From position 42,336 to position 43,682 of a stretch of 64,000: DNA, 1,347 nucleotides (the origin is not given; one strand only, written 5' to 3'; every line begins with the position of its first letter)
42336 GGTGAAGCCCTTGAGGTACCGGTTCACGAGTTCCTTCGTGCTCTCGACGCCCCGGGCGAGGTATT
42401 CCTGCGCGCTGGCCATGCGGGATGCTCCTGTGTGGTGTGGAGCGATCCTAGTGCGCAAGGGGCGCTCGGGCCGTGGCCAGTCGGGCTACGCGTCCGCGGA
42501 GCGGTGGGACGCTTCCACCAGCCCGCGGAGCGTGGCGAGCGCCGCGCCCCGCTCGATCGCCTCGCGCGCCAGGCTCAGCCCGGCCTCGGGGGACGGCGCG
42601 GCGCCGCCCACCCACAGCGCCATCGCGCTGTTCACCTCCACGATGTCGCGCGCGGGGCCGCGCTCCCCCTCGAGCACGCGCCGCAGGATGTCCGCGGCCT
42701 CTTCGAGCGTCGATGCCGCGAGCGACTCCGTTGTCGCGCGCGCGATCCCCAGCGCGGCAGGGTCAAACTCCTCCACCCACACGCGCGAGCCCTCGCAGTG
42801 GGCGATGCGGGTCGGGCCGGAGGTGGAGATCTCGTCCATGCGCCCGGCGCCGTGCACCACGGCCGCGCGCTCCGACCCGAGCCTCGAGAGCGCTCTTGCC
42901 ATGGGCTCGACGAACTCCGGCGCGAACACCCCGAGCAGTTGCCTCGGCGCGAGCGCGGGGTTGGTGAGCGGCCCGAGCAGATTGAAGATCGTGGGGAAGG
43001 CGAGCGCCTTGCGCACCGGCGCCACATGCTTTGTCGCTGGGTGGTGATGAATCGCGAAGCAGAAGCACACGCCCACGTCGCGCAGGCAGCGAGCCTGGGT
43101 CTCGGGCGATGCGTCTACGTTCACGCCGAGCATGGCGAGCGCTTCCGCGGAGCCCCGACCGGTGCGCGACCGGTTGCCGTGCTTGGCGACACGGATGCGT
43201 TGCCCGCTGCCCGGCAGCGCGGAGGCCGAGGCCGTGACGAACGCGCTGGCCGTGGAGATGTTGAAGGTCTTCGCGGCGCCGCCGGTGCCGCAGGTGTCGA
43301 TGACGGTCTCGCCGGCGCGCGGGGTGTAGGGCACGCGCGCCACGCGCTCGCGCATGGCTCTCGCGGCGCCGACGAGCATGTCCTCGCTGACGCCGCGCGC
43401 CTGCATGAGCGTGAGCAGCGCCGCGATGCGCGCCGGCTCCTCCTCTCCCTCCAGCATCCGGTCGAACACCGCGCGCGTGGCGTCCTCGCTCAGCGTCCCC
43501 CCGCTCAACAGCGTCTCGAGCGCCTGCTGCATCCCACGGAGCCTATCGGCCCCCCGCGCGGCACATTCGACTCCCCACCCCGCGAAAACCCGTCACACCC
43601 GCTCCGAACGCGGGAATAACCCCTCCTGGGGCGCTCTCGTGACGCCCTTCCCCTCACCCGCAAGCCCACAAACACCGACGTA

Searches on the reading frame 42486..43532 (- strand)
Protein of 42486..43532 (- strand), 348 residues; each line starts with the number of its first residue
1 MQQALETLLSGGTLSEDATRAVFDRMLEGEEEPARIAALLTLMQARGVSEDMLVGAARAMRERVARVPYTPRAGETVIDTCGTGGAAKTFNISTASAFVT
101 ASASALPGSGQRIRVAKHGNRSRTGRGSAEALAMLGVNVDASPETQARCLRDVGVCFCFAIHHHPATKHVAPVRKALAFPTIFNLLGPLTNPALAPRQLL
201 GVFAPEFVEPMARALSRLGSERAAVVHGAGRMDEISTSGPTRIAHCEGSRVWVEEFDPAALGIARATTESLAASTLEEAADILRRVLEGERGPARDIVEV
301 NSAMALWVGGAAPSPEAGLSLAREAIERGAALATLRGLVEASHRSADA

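Call 15: find_encoding_contigs(protein=window:42486-43532:-, flank=10000, max_places=1)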
Protein window:42486-43532:- (348 aa): 6 contigs read that carry it; 1 place shown.
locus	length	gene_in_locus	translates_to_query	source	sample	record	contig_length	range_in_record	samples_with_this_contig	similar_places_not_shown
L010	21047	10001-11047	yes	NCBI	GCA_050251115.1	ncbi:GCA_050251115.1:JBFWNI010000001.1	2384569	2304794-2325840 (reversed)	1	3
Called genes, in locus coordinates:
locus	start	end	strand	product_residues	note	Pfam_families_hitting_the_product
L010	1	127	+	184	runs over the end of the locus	-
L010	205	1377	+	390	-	PF17236:SU10_MCP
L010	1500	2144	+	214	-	-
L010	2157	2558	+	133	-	-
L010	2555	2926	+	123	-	-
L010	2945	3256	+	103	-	-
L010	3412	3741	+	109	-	-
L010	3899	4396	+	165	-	-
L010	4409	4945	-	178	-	-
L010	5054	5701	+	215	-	PF02441:Flavoprotein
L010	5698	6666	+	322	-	PF01040:UbiA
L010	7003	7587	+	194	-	PF01978:TrmB (weak), PF12802:MarR_2, PF01047:MarR (faint)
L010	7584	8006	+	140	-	-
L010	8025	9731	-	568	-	-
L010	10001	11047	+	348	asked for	PF02885:Glycos_trans_3N, PF00591:Glycos_transf_3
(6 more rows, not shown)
